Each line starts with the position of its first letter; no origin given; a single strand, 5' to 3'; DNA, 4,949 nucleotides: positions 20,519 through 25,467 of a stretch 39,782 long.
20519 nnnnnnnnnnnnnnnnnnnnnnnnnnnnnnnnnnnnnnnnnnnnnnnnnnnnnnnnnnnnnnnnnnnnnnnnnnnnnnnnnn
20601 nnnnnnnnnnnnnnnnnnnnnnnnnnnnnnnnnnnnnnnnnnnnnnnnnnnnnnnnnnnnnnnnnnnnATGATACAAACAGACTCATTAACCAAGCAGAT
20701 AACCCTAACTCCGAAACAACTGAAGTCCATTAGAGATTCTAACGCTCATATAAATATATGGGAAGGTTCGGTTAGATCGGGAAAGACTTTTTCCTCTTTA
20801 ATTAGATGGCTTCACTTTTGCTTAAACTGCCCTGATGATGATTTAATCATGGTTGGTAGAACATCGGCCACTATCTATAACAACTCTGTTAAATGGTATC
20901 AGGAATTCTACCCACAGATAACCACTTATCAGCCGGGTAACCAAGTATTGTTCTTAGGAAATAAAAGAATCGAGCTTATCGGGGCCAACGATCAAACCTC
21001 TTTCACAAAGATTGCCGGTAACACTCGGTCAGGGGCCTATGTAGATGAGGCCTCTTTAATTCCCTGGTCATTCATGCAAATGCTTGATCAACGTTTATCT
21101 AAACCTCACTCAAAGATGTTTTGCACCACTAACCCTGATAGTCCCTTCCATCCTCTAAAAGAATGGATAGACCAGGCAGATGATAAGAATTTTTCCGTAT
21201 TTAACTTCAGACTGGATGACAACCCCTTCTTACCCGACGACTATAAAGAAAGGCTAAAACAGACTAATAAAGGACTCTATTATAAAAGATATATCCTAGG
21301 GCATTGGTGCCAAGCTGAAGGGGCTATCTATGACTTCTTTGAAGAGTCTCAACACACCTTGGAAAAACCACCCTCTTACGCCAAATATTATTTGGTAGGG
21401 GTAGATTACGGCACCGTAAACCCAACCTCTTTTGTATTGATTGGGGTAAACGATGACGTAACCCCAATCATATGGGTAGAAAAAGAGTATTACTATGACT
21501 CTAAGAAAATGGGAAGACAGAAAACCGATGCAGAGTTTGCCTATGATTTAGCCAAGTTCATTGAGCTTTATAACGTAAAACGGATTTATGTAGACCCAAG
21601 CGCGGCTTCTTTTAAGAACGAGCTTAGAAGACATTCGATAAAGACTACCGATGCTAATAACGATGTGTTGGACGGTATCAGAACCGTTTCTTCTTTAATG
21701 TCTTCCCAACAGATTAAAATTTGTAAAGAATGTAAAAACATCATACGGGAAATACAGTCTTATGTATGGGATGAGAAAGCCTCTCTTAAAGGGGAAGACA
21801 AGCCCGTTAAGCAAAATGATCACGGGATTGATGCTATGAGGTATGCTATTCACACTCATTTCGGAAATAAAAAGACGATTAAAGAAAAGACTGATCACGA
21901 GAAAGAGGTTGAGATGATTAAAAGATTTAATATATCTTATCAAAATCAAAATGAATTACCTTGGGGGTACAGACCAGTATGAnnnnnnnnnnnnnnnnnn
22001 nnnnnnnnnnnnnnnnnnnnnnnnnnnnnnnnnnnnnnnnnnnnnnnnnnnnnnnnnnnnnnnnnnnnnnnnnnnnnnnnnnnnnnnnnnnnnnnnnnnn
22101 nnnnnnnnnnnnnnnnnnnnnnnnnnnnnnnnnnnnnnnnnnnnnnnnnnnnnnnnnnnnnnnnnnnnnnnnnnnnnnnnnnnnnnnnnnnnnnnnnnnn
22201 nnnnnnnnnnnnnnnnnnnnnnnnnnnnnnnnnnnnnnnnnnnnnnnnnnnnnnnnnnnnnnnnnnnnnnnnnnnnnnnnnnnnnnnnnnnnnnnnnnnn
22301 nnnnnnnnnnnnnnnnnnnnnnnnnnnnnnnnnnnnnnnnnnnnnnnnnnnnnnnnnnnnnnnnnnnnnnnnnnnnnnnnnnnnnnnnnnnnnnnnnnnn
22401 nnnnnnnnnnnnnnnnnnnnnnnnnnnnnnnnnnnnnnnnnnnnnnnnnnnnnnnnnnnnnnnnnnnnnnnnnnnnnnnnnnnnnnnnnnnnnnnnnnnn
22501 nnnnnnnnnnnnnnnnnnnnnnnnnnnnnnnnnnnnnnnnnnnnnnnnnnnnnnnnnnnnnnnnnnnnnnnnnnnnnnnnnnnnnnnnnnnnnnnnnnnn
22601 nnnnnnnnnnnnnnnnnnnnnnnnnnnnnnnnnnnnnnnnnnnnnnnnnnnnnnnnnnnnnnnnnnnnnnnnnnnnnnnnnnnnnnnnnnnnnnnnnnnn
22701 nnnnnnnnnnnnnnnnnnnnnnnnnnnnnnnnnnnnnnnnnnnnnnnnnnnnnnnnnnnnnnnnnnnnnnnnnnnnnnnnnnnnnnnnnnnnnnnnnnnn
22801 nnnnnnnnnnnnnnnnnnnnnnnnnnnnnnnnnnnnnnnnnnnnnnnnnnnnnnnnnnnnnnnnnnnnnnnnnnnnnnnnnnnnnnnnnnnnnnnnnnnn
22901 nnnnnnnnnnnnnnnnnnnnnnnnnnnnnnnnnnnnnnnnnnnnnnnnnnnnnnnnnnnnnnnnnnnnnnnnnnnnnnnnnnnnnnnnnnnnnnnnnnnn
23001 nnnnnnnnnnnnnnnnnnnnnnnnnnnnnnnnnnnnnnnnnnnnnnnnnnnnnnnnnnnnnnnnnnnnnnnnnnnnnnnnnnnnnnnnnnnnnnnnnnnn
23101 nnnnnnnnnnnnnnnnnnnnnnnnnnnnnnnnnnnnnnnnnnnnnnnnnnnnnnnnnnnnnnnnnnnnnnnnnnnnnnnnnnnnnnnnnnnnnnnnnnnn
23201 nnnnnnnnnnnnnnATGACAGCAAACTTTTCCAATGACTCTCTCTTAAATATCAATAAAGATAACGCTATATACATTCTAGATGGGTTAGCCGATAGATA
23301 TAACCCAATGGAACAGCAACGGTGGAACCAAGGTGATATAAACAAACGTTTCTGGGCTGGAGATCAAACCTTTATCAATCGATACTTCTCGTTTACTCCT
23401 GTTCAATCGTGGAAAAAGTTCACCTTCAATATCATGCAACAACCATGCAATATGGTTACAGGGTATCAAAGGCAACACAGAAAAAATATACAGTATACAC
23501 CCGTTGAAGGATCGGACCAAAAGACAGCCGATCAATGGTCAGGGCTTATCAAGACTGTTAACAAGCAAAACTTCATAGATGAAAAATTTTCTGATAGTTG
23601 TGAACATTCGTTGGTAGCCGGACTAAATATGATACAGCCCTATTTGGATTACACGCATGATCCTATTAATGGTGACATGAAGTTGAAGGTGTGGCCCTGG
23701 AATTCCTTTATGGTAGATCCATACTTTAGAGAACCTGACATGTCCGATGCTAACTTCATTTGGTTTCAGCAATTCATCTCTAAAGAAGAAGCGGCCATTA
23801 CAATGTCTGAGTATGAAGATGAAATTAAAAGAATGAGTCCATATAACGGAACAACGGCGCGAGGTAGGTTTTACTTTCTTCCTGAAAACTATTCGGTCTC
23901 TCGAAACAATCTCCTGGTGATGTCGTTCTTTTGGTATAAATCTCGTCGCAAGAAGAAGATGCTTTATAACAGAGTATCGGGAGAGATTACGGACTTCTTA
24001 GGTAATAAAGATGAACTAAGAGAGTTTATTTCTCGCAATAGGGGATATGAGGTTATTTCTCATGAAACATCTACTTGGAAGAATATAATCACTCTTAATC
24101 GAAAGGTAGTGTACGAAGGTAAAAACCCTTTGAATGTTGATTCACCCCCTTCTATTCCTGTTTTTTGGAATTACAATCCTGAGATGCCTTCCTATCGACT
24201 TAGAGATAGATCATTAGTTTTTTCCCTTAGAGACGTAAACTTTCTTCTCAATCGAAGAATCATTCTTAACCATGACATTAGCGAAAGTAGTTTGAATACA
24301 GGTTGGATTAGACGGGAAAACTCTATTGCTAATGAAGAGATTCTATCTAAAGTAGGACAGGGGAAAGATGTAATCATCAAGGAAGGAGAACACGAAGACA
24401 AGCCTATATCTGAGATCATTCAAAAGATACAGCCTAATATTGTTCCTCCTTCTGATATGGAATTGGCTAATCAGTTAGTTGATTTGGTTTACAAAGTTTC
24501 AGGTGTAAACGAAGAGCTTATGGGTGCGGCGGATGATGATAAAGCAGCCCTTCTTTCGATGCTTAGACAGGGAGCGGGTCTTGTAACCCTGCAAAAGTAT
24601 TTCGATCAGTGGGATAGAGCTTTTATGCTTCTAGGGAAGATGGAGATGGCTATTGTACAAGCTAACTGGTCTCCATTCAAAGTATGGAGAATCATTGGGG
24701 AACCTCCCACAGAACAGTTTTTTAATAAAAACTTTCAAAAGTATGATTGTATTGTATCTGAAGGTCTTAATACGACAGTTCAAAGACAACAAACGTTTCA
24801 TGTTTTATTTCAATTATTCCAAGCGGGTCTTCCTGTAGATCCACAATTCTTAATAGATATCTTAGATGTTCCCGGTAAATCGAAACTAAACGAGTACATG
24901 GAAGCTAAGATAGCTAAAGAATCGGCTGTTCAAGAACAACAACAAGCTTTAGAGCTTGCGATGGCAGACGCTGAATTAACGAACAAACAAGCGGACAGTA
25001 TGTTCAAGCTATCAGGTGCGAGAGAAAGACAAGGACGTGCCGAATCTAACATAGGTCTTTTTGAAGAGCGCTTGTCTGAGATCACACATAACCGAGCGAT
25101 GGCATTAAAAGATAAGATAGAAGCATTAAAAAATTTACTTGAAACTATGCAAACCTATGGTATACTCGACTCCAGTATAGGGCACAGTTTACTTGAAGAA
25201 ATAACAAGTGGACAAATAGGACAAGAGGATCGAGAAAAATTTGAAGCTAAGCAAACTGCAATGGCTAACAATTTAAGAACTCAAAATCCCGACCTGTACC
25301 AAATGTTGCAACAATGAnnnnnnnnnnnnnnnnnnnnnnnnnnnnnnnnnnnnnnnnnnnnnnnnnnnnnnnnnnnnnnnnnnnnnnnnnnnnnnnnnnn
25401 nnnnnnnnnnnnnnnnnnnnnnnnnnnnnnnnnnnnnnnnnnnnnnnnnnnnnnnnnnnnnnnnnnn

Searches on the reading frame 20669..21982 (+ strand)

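Call 12: search_protein_families(library=phrogs, proteins=[window:20669-21982:+], max_evalue=0.001)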
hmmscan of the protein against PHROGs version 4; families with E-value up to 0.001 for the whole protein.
window:20669-21982:+ (437 aa): 6 families
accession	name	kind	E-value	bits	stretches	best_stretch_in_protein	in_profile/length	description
phrog_2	-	head and packaging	2.3e-53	183.1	1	9-405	262-601/807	terminase large subunit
phrog_10250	-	head and packaging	1e-44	154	1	201-405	6-223/228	terminase large subunit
phrog_5653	-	head and packaging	2.1e-30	106.9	1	211-410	1-193/199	terminase large subunit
phrog_979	-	head and packaging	3.2e-21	76.6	1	12-168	153-315/642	terminase large subunit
phrog_6672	-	head and packaging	2.6e-18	67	1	276-406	8-138/145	terminase large subunit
phrog_3717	-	head and packaging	8.8e-11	42.8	1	108-251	113-262/277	terminase large subunit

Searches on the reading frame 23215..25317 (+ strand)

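Call 12: search_protein_families(library=phrogs, proteins=[window:23215-25317:+], max_evalue=0.001)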
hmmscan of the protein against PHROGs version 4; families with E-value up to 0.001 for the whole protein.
window:23215-25317:+ (700 aa): 1 family
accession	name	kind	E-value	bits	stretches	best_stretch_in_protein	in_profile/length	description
phrog_156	-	head and packaging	3.1e-55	188.8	1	33-599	25-624/681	portal protein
